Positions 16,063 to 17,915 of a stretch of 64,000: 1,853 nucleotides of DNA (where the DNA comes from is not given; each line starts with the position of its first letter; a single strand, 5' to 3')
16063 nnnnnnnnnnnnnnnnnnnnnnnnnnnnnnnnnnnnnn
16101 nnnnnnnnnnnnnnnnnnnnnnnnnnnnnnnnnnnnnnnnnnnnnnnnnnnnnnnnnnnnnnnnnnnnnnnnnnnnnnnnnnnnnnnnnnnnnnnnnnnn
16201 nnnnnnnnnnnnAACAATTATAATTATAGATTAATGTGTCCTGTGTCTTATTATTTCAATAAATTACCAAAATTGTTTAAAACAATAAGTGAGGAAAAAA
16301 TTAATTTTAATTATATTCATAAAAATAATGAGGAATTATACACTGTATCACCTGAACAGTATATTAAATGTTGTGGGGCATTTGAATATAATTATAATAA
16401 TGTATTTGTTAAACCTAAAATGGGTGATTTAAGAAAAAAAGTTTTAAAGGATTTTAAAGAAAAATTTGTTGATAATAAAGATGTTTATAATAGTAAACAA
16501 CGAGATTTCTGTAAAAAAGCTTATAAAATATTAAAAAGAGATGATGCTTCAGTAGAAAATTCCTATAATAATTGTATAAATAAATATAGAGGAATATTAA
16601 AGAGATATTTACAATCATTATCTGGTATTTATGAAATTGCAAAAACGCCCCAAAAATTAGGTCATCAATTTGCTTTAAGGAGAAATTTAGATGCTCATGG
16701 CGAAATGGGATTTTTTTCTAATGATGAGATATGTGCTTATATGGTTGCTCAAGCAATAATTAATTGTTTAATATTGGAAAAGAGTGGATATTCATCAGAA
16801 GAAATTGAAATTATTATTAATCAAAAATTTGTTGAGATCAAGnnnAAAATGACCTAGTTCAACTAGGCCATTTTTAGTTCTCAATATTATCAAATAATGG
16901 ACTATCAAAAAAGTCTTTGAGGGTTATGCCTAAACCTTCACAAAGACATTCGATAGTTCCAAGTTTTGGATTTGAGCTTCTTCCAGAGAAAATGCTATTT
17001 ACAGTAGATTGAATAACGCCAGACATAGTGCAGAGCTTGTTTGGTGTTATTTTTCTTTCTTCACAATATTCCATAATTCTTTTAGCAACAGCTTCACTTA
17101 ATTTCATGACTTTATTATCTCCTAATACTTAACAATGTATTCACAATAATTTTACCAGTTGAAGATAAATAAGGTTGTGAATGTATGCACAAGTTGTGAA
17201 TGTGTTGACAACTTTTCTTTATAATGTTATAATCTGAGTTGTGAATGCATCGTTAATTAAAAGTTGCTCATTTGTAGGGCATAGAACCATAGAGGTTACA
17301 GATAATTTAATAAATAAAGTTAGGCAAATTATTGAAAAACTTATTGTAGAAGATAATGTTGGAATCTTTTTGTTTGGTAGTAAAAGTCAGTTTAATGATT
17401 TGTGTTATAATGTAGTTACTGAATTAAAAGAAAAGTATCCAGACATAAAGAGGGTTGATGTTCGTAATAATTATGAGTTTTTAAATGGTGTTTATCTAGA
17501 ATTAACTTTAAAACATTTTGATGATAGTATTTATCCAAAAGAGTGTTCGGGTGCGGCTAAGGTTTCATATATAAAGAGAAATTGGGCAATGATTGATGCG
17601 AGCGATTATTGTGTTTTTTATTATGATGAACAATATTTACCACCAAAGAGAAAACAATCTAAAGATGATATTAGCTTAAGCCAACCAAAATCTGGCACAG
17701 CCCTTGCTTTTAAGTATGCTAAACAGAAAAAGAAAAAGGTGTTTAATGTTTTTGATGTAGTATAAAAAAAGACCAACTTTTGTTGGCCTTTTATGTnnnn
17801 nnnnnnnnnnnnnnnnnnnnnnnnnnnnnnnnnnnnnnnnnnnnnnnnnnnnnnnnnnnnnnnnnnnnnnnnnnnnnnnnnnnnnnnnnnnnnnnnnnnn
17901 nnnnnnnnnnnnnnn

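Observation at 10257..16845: Five-gene operon coupling AbiTii, a type III R-M pair and a HEPN (ApeA-like) protein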

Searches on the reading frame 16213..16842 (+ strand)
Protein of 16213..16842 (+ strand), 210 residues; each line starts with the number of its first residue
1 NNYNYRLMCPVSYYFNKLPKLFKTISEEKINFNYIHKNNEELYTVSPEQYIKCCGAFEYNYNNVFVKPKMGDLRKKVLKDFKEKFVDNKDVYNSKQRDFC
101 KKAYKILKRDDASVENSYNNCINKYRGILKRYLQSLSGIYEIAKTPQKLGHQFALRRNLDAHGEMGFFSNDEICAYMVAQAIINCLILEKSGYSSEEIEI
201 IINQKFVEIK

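Call 76: predict_structure(alignment_id=A3)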
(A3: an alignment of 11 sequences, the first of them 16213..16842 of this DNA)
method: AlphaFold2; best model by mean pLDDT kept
length: 210 residues; sequences in the alignment: 11
mean_pLDDT: 83.9   pTM: 0.77
mean pLDDT of the five models: 83.9, 82.9, 82.0, 81.5, 79.2
residues with pLDDT >= 90: 79; 70-90: 100; 50-70: 28; < 50: 3
segments of 3 or more residues with pLDDT < 50: 1-3
pLDDT, mean of each block of 10 residues (from residue 1): 59 88 83 83 84 92 73 78 94 94 82 83 92 86 68 84 76 91 94 94 82
secondary structure, 60 per line:
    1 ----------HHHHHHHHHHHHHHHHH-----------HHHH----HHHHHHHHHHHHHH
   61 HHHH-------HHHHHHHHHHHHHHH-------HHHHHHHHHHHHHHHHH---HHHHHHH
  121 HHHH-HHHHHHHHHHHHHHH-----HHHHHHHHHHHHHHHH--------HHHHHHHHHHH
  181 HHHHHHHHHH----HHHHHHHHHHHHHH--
elements in order: H11-27 H39-42 H47-64 H72-86 H94-110 H114-124 H126-140 H146-161 H170-190 H195-208

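Call 79: fold_search(model_id=the predicted structure, library=pdb)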
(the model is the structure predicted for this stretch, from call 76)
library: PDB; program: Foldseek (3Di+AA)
matches with E <= 10: 192; with E <= 0.001: 0
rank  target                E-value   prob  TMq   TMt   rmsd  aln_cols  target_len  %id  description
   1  9ddo_A                8.8e-01  0.08  0.16  0.15  24.3       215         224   10  E. coli TonB-ExbBD TonB bound to ExbB chain C (released 2025-07-09)
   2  8zvg_B                9.2e-01  0.08  0.18  0.17  21.2       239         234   13  Crystal structure of AetD in complex with L-tyrosine (released 2024-10-02)
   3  8uao_A                9.6e-01  0.12  0.20  0.19  15.1       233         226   12  DpHF18 filament (released 2024-04-10)
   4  9fw7                  1.4e+00  0.08  0.15  0.16  19.0       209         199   16  Retroaldolase 32 (RAD32) (released 2025-07-09)
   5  9luc_B                1.6e+00  0.05  0.15  0.14  26.4       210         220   10  The chimeric flagellar motor complex between MotA1B1 from Paenibacillus sp. TCA20 and MotAB from E.coli, state 3 (released 2025-04-09)
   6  5sv0_D                1.7e+00  0.06  0.16  0.15  25.0       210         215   10  Structure of the ExbB/ExbD complex from E. coli at pH 7.0 (released 2016-09-28)
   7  7sqc_1H               1.8e+00  0.08  0.17  0.19  26.0       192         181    9  Ciliary C1 central pair apparatus isolated from Chlamydomonas reinhardtii (released 2022-04-13)
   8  5a63_C                1.8e+00  0.08  0.20  0.18  18.5       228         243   10  Cryo-EM structure of the human gamma-secretase complex at 3.4 angstrom resolution. (released 2015-08-05)
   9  8rfe_A                2.0e+00  0.04  0.13  0.02  20.6       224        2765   13  CgsiGP2 sample in nanodisc (released 2024-03-20)
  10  9lmo_R                2.0e+00  0.06  0.17  0.11  26.1       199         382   14  Cryo-EM structure of human apo inactive GPR4 (released 2025-07-09)
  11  5msj_I                2.1e+00  0.08  0.18  0.18  17.6       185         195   13  Mouse PA28alpha (released 2017-09-13)
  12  5sv0_B                2.1e+00  0.08  0.19  0.18  23.9       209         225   11  Structure of the ExbB/ExbD complex from E. coli at pH 7.0 (released 2016-09-28)
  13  6tyi_A                2.2e+00  0.05  0.16  0.16  23.9       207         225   11  ExbB-ExbD complex in MSP1E3D1 nanodisc (released 2019-10-16)
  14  7ae6_B                2.4e+00  0.10  0.19  0.26  13.3       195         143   12  Crystal structure of di-AMPylated HEPN(R102A) toxin (released 2020-12-30)
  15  7ae6_A                2.4e+00  0.08  0.18  0.24  13.1       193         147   12  Crystal structure of di-AMPylated HEPN(R102A) toxin (released 2020-12-30)
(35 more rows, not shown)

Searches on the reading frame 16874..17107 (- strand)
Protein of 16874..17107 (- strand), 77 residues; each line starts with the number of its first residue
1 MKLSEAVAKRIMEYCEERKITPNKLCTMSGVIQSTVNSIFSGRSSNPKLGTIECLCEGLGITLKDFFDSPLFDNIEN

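Call 72: search_protein_families(library=pfam, proteins=[window:16874-17107:-], max_evalue=0.001)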
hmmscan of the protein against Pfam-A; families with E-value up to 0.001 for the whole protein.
window:16874-17107:- (77 aa): 3 families
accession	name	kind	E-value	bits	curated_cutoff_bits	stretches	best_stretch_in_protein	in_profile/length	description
PF13443.12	HTH_26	-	8.6e-08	32.8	22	1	11-68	2-59/63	Cro/C1-type HTH DNA-binding domain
PF01381.28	HTH_3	-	2e-06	28.2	23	1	11-65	1-54/55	Helix-turn-helix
PF13560.12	HTH_31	-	0.00017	22.3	27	1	12-62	7-57/64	Helix-turn-helix domain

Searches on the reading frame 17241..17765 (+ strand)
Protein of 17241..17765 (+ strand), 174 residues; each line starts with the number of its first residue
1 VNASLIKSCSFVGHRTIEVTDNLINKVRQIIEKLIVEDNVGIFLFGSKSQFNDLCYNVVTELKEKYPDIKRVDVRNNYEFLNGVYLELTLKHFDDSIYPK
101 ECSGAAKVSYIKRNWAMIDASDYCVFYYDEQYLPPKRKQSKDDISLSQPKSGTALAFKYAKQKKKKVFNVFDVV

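Call 72: search_protein_families(library=pfam, proteins=[window:17241-17765:+], max_evalue=0.001)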
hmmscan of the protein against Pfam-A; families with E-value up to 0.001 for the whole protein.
window:17241-17765:+ (174 aa): 1 family
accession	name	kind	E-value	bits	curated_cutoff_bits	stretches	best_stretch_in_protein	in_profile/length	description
PF06908.16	YpsA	-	4.3e-05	24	27.7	1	27-145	28-150/168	YspA SLOG family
